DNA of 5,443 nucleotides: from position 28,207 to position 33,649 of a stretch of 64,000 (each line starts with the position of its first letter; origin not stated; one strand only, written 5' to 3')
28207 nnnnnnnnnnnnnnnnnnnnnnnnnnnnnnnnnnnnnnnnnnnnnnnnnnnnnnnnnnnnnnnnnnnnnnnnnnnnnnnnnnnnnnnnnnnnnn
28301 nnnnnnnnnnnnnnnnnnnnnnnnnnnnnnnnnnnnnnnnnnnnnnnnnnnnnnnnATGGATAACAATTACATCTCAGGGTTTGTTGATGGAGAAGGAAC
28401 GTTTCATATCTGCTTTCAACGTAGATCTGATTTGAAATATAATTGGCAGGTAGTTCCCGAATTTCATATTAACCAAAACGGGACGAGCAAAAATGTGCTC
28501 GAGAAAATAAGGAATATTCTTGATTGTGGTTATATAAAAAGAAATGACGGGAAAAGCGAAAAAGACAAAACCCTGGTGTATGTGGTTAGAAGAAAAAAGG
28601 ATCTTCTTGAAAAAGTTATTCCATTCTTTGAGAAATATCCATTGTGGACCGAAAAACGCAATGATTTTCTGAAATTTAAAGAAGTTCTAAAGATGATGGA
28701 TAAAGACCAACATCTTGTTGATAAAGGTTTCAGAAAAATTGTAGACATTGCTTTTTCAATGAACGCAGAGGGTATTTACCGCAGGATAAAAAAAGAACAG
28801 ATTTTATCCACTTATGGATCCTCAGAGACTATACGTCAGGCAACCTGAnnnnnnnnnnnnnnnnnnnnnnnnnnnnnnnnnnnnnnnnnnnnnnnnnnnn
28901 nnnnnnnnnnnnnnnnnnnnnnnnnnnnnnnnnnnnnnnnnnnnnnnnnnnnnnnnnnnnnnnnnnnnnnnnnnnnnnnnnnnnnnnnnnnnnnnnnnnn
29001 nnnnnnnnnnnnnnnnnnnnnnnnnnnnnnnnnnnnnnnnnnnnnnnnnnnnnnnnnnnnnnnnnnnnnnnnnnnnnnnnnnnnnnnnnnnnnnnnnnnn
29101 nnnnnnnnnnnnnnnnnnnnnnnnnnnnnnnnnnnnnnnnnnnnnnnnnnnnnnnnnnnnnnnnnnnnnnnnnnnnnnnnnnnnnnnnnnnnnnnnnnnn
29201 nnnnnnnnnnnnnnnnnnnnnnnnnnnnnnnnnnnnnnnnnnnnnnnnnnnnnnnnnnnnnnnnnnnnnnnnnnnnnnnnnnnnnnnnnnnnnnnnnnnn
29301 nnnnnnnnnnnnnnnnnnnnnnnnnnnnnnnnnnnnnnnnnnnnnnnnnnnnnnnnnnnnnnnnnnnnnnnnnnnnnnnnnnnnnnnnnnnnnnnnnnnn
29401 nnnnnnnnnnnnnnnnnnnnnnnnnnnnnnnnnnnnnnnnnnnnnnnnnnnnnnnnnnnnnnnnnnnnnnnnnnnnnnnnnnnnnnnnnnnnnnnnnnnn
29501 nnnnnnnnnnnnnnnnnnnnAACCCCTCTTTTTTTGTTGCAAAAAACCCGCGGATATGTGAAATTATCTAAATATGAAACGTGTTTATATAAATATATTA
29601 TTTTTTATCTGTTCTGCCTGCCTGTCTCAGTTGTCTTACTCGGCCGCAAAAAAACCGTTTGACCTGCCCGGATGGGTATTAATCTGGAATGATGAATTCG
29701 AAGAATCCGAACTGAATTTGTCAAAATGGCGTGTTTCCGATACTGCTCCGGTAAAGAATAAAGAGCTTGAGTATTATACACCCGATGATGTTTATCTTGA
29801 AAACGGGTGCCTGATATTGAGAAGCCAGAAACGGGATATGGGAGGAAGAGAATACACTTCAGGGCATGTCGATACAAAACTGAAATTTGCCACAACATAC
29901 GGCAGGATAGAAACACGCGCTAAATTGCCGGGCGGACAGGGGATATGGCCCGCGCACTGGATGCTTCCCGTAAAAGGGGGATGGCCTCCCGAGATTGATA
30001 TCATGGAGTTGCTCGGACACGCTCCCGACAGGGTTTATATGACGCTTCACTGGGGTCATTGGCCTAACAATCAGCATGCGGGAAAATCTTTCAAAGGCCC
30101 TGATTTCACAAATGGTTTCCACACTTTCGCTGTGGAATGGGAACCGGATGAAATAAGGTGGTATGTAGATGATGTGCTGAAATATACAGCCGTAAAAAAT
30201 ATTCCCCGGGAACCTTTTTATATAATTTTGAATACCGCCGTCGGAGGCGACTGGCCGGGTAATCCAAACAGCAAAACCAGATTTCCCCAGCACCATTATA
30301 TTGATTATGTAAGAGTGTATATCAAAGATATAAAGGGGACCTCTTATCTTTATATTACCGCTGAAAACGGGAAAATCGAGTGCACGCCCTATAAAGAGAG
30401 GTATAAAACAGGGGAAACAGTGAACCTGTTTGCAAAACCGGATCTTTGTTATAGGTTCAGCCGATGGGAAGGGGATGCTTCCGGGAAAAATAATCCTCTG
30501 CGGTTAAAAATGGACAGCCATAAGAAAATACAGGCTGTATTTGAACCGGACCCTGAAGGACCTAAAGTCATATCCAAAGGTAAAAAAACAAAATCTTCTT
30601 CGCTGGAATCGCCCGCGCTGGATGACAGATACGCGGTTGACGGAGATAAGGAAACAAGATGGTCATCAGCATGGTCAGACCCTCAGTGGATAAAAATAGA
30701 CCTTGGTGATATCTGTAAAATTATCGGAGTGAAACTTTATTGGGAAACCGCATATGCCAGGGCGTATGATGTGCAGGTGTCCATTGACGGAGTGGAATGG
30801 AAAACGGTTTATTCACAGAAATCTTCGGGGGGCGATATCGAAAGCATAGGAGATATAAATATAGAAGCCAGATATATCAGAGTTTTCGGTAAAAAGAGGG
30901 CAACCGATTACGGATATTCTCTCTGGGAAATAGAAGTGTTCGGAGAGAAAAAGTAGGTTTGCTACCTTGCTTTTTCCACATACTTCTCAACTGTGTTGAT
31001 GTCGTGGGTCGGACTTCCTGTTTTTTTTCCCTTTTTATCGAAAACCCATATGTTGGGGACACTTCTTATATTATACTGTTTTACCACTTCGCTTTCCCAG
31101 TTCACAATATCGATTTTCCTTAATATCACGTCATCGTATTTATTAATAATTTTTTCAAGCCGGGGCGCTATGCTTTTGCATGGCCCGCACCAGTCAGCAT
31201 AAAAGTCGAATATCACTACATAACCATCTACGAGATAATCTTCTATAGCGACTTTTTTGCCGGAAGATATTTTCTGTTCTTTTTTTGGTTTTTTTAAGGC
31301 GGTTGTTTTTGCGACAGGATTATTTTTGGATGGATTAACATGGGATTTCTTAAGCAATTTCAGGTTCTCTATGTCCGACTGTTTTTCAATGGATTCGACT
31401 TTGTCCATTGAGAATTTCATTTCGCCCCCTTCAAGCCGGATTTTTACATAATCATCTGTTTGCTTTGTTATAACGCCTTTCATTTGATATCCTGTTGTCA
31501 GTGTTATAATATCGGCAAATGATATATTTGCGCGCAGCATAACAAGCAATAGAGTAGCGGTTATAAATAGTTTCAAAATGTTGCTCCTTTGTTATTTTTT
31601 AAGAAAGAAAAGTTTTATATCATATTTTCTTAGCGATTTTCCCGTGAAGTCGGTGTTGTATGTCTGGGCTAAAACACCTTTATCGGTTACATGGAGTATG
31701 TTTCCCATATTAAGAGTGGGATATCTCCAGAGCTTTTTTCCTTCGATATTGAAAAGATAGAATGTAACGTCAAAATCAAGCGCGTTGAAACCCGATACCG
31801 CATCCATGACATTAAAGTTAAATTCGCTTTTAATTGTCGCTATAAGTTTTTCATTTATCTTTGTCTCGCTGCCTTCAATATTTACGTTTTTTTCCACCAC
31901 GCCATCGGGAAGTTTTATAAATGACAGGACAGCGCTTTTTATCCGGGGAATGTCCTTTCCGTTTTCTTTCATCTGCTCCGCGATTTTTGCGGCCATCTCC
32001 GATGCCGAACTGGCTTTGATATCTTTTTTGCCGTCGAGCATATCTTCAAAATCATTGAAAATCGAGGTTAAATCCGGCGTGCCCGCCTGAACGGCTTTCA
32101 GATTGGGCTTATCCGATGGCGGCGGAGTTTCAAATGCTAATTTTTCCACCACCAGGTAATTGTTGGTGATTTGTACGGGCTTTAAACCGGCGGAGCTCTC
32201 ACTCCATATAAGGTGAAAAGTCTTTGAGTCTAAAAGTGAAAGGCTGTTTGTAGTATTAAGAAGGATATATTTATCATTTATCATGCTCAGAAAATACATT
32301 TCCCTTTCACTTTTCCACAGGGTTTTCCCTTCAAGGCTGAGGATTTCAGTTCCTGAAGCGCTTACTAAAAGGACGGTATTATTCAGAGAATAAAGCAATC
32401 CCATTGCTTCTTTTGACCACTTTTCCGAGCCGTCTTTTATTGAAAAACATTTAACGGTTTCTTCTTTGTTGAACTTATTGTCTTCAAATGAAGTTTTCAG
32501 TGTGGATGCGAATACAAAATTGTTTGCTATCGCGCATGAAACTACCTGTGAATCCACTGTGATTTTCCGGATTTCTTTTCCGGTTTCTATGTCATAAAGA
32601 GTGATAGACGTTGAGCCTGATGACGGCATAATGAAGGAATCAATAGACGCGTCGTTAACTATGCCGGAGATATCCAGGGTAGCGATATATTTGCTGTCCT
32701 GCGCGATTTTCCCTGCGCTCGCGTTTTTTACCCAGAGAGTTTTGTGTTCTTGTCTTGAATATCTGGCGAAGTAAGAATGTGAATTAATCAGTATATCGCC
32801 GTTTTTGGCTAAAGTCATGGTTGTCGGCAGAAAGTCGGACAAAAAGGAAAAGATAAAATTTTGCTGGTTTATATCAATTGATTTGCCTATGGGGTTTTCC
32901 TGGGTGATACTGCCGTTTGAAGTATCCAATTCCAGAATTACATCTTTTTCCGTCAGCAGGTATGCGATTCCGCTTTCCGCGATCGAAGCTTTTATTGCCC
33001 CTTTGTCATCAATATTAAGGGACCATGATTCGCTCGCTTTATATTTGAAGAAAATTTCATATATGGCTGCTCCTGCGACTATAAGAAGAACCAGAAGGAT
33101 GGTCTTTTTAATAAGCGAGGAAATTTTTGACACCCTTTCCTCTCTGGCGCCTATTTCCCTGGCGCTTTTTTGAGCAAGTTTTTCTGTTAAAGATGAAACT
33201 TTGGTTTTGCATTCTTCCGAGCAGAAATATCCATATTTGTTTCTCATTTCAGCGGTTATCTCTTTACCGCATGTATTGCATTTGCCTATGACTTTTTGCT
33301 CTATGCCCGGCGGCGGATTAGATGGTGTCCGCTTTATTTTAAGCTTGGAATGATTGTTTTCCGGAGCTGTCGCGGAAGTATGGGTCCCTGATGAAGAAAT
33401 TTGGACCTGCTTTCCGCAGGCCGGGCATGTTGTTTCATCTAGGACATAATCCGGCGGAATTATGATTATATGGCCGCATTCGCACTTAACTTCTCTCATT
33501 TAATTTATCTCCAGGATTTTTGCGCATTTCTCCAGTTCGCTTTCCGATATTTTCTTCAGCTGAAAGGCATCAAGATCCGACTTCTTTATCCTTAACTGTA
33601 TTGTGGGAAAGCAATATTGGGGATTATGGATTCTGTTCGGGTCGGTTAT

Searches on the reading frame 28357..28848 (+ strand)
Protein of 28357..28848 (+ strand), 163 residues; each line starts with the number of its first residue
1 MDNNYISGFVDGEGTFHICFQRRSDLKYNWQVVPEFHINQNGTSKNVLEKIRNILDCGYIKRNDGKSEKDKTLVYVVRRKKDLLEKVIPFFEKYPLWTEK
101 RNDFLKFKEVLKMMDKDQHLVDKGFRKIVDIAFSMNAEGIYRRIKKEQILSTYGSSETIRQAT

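Call 72: search_protein_families(library=pfam, proteins=[window:28357-28848:+], max_evalue=0.001)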
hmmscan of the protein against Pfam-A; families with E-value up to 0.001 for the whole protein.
window:28357-28848:+ (163 aa): 1 family
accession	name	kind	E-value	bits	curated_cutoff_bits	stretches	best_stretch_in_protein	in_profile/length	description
PF00961.24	LAGLIDADG_1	-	1.1e-26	94.1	23.1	1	6-110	1-101/102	LAGLIDADG endonuclease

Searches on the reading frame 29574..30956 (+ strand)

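Call 41: search_protein_families(library=pfam, proteins=[window:29574-30956:+], max_evalue=0.00001)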
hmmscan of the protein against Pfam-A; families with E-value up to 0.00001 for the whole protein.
window:29574-30956:+ (460 aa): 5 families
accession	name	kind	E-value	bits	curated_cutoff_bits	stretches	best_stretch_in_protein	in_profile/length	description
PF00722.28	Glyco_hydro_16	-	6.2e-25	88.1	22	1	75-232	16-167/175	Glycosyl hydrolases family 16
PF00754.31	F5_F8_type_C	-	4.7e-22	78.9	28.2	1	339-452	3-125/127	F5/8 type C domain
PF22633.2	F5_F8_type_C_2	-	7.6e-21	75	27.8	1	353-437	1-91/91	NedA-like, galactose-binding domain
PF03935.22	SKN1_KRE6_Sbg1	-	3.8e-18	65.6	30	2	30-131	113-222/501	Beta-glucan synthesis-associated protein SKN1/KRE6/Sbg1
PF18998.6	Flg_new_2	-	3.6e-09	36.9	23.6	1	262-326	6-72/73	Divergent InlB B-repeat domain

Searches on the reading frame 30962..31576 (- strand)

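Call 41: search_protein_families(library=pfam, proteins=[window:30962-31576:-], max_evalue=0.00001)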
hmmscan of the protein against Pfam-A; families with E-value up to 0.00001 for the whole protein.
window:30962-31576:- (204 aa): 4 families
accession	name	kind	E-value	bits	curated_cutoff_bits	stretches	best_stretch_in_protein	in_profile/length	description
PF00085.26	Thioredoxin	-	3.3e-18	66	23.5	1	120-185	20-84/103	Thioredoxin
PF00578.27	AhpC-TSA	-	1.2e-06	28.9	26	0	98-148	7-56/124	AhpC/TSA family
PF13098.12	Thioredoxin_2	-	4.5e-06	27.4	27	0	119-182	6-85/104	Thioredoxin-like domain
PF13905.12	Thioredoxin_8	-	8.1e-06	26.5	27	0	120-158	3-39/94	Thioredoxin-like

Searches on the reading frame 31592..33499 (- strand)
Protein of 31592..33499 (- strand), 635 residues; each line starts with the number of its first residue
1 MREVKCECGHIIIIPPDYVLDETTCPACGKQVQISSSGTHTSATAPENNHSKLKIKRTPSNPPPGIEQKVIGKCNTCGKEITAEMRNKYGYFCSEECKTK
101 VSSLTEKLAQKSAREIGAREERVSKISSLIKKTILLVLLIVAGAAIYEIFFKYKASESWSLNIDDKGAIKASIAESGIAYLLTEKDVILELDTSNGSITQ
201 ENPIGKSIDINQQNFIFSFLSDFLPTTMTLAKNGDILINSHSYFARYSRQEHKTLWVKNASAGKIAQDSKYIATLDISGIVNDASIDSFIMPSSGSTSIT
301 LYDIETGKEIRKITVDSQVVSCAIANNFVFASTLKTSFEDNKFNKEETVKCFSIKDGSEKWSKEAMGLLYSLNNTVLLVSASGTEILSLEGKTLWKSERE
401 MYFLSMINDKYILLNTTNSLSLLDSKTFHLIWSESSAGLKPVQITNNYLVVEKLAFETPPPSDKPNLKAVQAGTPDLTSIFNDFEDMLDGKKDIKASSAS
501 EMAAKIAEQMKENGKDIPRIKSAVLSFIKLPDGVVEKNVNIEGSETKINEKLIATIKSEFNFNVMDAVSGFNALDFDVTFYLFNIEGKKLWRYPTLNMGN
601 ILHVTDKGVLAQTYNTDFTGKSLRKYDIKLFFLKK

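Call 41: search_protein_families(library=pfam, proteins=[window:31592-33499:-], max_evalue=0.00001)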
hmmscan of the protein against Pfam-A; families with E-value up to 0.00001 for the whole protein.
window:31592-33499:- (635 aa): 1 family
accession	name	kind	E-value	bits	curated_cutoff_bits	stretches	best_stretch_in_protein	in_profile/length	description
PF13360.13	PQQ_2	-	4.6e-06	26.9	27.6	0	253-366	14-102/233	Outer membrane protein assembly factor BamB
